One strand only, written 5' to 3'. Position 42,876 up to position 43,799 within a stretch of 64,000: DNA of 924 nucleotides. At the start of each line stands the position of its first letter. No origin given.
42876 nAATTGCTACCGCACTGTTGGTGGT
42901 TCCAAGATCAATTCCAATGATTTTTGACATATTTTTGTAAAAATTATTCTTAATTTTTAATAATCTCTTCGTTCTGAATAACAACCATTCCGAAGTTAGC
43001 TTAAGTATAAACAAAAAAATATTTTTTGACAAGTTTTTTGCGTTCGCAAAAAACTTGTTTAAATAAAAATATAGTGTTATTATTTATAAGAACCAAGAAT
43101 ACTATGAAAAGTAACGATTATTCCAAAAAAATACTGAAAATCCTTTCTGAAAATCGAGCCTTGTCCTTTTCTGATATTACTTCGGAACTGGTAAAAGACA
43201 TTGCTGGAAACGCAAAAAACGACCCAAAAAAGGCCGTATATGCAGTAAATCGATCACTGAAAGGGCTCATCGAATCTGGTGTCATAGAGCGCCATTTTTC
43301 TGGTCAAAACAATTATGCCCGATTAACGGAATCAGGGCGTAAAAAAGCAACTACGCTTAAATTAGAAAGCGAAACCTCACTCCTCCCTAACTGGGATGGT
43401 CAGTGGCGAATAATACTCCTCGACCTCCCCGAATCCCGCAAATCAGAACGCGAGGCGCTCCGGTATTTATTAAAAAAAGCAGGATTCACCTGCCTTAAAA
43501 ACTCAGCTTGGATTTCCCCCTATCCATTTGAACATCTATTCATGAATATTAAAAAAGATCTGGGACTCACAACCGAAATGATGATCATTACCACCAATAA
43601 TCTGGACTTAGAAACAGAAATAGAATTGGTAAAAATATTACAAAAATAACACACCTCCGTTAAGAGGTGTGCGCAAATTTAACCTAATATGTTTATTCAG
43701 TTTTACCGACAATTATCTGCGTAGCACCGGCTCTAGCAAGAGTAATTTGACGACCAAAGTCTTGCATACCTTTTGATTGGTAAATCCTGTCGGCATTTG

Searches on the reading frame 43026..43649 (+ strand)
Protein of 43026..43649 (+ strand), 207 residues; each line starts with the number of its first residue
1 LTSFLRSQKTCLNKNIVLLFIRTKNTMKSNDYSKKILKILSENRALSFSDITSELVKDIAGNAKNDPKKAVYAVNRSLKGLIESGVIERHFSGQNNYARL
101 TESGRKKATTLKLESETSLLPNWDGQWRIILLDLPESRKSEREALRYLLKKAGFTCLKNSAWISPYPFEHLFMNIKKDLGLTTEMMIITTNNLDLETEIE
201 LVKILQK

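Call 32: search_protein_families(library=pfam, proteins=[window:43026-43649:+], max_evalue=0.01)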
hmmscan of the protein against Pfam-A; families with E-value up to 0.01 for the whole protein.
window:43026-43649:+ (207 aa): 3 families
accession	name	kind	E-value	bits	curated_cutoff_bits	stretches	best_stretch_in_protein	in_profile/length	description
PF20803.2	PaaX_M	-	1.6e-20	73.4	24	1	122-201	3-82/83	PaaX protein central Cas2-like domain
PF22665.2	DUF6293_C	-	0.0002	22.2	27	1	17-108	17-98/101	DUF6293 C-terminal winged helix domain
PF13412.12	HTH_24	-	0.0032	17.5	21.9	0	30-52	2-24/48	Winged helix-turn-helix DNA-binding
